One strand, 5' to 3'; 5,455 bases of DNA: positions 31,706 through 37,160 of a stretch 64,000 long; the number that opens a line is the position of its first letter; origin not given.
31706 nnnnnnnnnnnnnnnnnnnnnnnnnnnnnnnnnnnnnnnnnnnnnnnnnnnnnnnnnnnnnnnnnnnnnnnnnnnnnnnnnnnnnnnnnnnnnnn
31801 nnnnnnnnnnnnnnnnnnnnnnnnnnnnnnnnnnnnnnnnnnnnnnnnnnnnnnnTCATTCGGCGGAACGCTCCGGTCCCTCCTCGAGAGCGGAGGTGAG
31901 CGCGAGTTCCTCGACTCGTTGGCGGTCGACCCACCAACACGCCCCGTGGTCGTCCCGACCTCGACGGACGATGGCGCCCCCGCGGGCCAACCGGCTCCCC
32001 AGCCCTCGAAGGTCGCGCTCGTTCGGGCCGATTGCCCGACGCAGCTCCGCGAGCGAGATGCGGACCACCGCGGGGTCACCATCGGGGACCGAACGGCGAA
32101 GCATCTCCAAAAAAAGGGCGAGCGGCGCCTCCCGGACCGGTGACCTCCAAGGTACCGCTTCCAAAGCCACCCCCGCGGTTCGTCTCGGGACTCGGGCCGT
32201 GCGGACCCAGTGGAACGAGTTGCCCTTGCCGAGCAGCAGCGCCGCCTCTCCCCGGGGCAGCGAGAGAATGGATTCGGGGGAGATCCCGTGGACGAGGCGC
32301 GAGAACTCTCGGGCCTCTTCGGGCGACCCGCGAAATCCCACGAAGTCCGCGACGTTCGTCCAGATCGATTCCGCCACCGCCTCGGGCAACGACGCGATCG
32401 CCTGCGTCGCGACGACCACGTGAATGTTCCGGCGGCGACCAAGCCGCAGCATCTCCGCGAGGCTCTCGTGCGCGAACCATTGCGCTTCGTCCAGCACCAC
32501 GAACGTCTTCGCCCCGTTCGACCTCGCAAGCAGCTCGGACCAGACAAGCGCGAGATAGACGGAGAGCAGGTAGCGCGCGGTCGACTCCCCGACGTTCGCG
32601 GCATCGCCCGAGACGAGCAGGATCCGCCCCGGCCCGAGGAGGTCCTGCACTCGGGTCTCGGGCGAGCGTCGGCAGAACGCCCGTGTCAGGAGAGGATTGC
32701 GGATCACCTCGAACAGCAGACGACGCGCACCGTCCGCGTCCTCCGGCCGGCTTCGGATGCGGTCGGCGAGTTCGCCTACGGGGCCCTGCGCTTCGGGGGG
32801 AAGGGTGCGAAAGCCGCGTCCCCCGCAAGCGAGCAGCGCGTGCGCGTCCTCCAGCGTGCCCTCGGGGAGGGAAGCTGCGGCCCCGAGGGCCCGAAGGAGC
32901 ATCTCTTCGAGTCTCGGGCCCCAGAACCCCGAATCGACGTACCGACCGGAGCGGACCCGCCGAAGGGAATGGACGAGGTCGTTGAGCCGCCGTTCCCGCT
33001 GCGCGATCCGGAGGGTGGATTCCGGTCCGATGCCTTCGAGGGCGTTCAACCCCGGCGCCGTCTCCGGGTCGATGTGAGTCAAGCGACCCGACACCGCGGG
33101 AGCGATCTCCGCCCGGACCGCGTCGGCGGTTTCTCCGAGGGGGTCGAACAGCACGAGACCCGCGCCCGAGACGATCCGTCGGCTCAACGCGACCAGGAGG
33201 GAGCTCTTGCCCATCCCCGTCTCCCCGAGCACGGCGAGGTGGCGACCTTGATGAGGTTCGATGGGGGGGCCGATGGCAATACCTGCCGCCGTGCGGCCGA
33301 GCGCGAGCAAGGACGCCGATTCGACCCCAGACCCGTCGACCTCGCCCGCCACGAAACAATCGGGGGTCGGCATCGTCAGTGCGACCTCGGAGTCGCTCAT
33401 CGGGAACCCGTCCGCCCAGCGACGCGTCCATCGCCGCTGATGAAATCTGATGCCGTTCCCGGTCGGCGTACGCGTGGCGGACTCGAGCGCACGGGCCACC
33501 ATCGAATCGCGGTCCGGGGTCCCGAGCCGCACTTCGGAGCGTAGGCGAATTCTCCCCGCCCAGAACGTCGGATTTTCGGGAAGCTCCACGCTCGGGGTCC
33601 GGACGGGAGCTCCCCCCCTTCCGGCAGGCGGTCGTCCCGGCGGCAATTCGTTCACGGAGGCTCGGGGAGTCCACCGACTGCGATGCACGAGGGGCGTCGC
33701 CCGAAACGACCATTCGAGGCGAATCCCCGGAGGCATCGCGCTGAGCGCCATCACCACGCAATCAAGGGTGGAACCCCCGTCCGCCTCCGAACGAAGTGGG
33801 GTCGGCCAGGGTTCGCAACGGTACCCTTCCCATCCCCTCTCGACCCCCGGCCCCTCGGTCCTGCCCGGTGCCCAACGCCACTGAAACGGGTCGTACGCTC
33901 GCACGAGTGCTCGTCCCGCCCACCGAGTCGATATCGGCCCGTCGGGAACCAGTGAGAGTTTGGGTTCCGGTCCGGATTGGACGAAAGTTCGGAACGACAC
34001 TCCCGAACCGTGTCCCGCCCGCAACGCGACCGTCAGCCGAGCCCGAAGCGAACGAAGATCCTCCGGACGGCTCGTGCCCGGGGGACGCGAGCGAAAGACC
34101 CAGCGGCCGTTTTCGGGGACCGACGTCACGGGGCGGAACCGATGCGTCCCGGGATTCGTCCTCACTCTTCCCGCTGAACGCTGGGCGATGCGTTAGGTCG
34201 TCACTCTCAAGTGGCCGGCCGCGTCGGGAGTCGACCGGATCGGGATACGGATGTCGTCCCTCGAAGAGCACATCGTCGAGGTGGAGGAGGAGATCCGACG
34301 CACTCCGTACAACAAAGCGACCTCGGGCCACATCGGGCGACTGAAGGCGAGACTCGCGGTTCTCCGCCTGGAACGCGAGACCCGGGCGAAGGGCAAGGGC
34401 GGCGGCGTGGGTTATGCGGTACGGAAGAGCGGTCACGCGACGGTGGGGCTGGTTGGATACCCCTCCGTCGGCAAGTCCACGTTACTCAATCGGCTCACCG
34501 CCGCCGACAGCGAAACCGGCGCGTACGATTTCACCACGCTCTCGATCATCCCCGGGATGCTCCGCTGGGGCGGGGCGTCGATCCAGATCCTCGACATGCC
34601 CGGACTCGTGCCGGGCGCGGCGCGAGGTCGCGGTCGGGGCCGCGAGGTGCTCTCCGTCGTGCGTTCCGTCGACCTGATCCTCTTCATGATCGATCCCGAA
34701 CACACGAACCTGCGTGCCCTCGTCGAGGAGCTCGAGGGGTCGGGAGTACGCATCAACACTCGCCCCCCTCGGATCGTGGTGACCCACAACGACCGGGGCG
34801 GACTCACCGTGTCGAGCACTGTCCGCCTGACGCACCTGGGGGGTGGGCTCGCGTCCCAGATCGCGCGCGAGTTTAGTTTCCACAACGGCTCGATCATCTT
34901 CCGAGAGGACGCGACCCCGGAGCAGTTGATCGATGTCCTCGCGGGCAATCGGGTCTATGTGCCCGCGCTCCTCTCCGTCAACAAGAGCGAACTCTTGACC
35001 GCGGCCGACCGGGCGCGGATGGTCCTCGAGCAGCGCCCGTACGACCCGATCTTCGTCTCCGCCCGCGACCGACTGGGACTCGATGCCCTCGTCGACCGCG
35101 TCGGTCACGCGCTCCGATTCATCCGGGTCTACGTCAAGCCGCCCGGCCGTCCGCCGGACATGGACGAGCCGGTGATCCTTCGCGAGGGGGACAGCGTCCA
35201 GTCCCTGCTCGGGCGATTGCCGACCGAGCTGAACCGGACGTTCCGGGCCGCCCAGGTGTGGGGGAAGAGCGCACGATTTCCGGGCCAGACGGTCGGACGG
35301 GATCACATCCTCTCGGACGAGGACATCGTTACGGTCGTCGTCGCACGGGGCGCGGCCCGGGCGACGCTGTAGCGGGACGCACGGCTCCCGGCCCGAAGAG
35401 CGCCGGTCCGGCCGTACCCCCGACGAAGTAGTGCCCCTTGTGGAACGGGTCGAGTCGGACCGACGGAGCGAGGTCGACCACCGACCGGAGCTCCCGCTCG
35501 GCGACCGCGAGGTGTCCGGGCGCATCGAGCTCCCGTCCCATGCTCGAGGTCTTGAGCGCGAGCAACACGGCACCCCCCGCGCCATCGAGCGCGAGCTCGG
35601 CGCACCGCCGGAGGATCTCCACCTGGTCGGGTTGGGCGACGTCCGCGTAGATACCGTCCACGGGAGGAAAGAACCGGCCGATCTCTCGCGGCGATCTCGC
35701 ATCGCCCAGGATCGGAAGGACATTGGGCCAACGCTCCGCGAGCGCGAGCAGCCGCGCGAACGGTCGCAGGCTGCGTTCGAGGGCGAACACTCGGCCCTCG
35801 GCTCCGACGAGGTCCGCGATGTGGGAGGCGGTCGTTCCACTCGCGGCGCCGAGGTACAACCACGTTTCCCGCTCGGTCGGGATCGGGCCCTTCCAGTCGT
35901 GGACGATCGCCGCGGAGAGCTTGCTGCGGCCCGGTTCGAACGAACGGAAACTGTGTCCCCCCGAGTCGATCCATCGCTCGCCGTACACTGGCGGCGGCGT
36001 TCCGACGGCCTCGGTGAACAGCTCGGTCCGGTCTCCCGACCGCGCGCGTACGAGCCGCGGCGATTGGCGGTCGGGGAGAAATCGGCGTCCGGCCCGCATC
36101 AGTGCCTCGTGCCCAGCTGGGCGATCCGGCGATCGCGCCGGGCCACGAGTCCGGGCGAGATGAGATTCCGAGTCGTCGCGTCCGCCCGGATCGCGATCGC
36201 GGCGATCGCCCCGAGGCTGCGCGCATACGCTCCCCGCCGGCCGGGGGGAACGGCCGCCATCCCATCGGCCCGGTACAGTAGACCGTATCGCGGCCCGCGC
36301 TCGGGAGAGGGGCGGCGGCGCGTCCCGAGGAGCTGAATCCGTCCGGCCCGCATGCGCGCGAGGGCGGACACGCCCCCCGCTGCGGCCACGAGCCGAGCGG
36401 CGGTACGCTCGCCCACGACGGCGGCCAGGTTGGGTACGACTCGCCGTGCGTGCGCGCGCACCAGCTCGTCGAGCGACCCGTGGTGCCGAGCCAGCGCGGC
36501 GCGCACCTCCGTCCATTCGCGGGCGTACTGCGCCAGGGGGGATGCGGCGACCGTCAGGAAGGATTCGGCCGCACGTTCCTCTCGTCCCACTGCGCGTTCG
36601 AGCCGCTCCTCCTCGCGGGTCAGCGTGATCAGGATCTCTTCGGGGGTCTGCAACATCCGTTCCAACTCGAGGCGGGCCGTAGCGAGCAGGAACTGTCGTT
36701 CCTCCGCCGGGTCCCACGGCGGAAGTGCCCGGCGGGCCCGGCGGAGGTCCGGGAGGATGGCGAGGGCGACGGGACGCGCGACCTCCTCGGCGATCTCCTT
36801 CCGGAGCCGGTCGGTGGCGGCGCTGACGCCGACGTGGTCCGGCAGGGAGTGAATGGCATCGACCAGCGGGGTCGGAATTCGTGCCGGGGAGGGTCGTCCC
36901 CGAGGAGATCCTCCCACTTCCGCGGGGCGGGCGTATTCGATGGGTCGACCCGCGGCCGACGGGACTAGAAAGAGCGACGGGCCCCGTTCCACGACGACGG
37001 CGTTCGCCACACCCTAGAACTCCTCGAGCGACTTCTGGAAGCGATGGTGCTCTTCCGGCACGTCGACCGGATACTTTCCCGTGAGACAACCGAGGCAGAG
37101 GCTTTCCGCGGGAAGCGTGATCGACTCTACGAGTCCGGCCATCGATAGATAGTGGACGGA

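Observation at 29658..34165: Tight operon of a HerA/FtsK-like DUF87 ATPase followed by three KaiC/RecA-like paralogs, only one of which is a competent ATPase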

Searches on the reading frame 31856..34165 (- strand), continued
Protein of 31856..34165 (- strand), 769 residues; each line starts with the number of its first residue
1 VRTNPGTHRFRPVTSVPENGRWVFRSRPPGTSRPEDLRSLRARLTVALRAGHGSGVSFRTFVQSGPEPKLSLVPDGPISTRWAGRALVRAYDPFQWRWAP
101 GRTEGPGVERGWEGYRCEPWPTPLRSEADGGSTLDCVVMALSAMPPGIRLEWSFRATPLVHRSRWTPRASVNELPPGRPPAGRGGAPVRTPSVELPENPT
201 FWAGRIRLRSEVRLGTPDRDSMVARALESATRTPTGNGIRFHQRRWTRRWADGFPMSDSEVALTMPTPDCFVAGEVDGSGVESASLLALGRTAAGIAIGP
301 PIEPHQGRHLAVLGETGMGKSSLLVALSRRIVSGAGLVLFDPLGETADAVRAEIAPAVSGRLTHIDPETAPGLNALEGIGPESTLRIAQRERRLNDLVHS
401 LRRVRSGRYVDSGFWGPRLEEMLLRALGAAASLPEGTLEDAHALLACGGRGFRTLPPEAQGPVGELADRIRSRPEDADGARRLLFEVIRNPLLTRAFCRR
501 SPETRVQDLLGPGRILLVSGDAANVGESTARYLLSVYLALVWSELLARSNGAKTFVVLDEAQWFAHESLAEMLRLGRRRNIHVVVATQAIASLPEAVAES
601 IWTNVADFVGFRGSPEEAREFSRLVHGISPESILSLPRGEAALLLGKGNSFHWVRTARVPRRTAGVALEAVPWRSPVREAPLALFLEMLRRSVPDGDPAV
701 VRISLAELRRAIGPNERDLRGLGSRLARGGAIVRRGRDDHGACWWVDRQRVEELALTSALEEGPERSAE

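Call 94: search_protein_families(library=pfam, proteins=[L025:13797-14888:-, L025:15850-17127:+, L025:12544-13332:+, L092:2315-3319:+, L092:2312-3124:-, L095:6377-6982:-, L095:6149-6724:+], max_evalue=0.001)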
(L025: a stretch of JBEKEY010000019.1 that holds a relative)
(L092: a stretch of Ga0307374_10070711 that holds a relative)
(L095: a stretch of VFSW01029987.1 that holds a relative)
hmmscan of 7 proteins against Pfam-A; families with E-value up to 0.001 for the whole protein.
L025:13797-14888:- (364 aa): 4 families
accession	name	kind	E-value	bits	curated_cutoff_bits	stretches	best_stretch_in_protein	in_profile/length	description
PF00072.30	Response_reg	-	2.7e-22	79.5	30.2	1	15-123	1-109/111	Response regulator receiver domain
PF24038.1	DUF7347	-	2.7e-06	28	27.6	1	264-333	3-73/77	Domain of unknown function (DUF7347)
PF12840.13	HTH_20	-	1.5e-05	25.3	27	1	269-319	1-51/51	Helix-turn-helix domain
PF01022.26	HTH_5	-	0.00038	20.7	22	1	271-317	1-46/47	Bacterial regulatory protein, arsR family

L025:15850-17127:+ (426 aa): 5 families
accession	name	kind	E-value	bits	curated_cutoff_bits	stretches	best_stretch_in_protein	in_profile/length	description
PF00072.30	Response_reg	-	1.9e-24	86.4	30.2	1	50-159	1-110/111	Response regulator receiver domain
PF24038.1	DUF7347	-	3.3e-07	30.9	27.6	1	301-369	5-74/77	Domain of unknown function (DUF7347)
PF01022.26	HTH_5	-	5.5e-07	29.8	22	1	306-352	1-46/47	Bacterial regulatory protein, arsR family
PF12840.13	HTH_20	-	1.1e-06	29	27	1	304-353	1-50/51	Helix-turn-helix domain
PF25213.1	HVO_A0261_N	-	0.00019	21.7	35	1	305-368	9-70/86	HVO_A0261 N-terminal domain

L025:12544-13332:+ (263 aa): 0 families

L092:2315-3319:+ (335 aa): 0 families

L092:2312-3124:- (271 aa): 3 families
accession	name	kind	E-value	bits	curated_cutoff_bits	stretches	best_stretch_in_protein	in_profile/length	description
PF13340.11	DUF4096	-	7.6e-24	84.2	34.3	1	14-88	2-76/76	Putative transposase of IS4/5 family (DUF4096)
PF01609.27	DDE_Tnp_1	-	2e-19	70.6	23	1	108-262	9-198/200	Transposase DDE domain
PF13586.12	DDE_Tnp_1_2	-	1.1e-08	35.8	29.2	1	181-266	1-86/86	Transposase DDE domain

L095:6377-6982:- (202 aa): 0 families

L095:6149-6724:+ (192 aa): 1 family
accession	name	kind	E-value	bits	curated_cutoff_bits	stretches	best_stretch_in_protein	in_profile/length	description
PF01978.25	TrmB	-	0.0001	22.5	25.6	1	62-94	20-52/68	Sugar-specific transcriptional regulator TrmB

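Call 100: fold_search(model_id=the predicted structure, library=pdb)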
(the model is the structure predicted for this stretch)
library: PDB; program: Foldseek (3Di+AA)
matches with E <= 10: 972; with E <= 0.001: 136
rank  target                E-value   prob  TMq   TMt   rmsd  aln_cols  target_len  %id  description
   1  8rtd_O                1.6e-14  1.00  0.51  0.49   8.1       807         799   12  Stalk-Arches-IMC structure from the fully-assembled R388 type IV secretion system determined by cryo-EM. (released 2024-06-19)
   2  8rtd_T                2.1e-14  1.00  0.51  0.49   8.1       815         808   12  Stalk-Arches-IMC structure from the fully-assembled R388 type IV secretion system determined by cryo-EM. (released 2024-06-19)
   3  7o43_B                1.2e-13  1.00  0.49  0.48  11.3       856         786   12  TrwK/VirB4unbound dimer complex from R388 type IV secretion system determined by cryo-EM. (released 2022-06-22)
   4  4d2i_A                7.5e-13  1.00  0.31  0.49  11.2       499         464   16  Crystal structure of the HerA hexameric DNA translocase from Sulfolobus solfataricus bound to AMP-PNP (released 2014-12-03)
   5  8rtd_P                1.3e-12  1.00  0.49  0.50   8.4       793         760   12  Stalk-Arches-IMC structure from the fully-assembled R388 type IV secretion system determined by cryo-EM. (released 2024-06-19)
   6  7es4                  2.4e-12  1.00  0.34  0.66   7.2       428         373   12  the crystral structure of DndH-C-domain (released 2022-05-11)
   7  7o42_A                4.1e-12  1.00  0.48  0.41   8.1       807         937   12  TrwK/VirB4unbound trimer of dimers complex (with Hcp1) from the R388 type IV secretion system determined by cryo-EM. (released 2022-06-22)
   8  4d2i_B                2.5e-11  1.00  0.31  0.49   9.4       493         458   15  Crystal structure of the HerA hexameric DNA translocase from Sulfolobus solfataricus bound to AMP-PNP (released 2014-12-03)
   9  1e9s_I                5.4e-11  1.00  0.36  0.61   6.4       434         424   16  Bacterial conjugative coupling protein TrwBdeltaN70. Unbound monoclinic form. (released 2001-02-06)
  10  1e9s_M                6.6e-11  1.00  0.36  0.61   6.4       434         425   17  Bacterial conjugative coupling protein TrwBdeltaN70. Unbound monoclinic form. (released 2001-02-06)
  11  8rtd_V                7.6e-11  1.00  0.45  0.48   8.8       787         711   11  Stalk-Arches-IMC structure from the fully-assembled R388 type IV secretion system determined by cryo-EM. (released 2024-06-19)
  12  1e9s_K                8.5e-11  1.00  0.37  0.63   6.3       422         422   17  Bacterial conjugative coupling protein TrwBdeltaN70. Unbound monoclinic form. (released 2001-02-06)
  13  1e9s_L                8.5e-11  1.00  0.36  0.61   6.1       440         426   16  Bacterial conjugative coupling protein TrwBdeltaN70. Unbound monoclinic form. (released 2001-02-06)
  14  1e9s_J                1.0e-10  1.00  0.36  0.61   6.0       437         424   17  Bacterial conjugative coupling protein TrwBdeltaN70. Unbound monoclinic form. (released 2001-02-06)
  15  7o43_A                1.1e-10  1.00  0.48  0.47   8.1       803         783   12  TrwK/VirB4unbound dimer complex from R388 type IV secretion system determined by cryo-EM. (released 2022-06-22)
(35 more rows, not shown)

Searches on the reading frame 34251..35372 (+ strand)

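Call 11: search_protein_families(library=pfam, proteins=[window:34251-35372:+], max_evalue=0.001)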
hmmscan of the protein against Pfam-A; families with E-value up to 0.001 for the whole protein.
window:34251-35372:+ (373 aa): 5 families
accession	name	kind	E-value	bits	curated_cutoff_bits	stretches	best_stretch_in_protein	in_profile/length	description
PF01926.29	MMR_HSR1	-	3.9e-24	85.4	21.9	1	64-177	1-111/113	50S ribosome-binding GTPase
PF16897.10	MMR_HSR1_Xtn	-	3.9e-21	75.5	35.2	1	182-288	1-104/106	C-terminal region of MMR_HSR1 domain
PF02824.27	TGS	-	3.2e-09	37.1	22.2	1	291-363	1-59/60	TGS domain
PF02421.24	FeoB_N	-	4.1e-09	36.6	27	1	64-119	2-57/156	Ferrous iron transport protein B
PF00350.29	Dynamin_N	-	0.00033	21.1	27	0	65-86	1-22/168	Dynamin family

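Call 109: search_protein_families(library=padloc, proteins=[window:34251-35372:+], max_evalue=0.01)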
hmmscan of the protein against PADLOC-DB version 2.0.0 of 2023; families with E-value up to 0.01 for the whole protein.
window:34251-35372:+ (373 aa): 1 family
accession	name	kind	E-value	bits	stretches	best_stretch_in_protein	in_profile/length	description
PDLC03839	LeoA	-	3.6e-05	21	1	62-149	57-142/559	-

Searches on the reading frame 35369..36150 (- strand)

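Call 110: search_protein_families(library=pfam, proteins=[window:35369-36150:-], max_evalue=0.001)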
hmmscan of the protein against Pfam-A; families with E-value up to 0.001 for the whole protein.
window:35369-36150:- (260 aa): 1 family
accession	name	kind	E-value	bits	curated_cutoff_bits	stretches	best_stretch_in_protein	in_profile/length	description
PF01269.23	Fibrillarin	-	1.1e-45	156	27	1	40-245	17-223/227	Fibrillarin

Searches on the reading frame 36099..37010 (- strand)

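Call 11: search_protein_families(library=pfam, proteins=[window:36099-37010:-], max_evalue=0.001)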
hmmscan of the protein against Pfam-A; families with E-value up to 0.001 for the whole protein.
window:36099-37010:- (303 aa): 1 family
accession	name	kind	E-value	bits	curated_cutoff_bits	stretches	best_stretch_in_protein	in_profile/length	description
PF01798.23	Nop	-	6.5e-21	75.3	25.4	1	169-282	92-210/228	snoRNA binding domain, fibrillarin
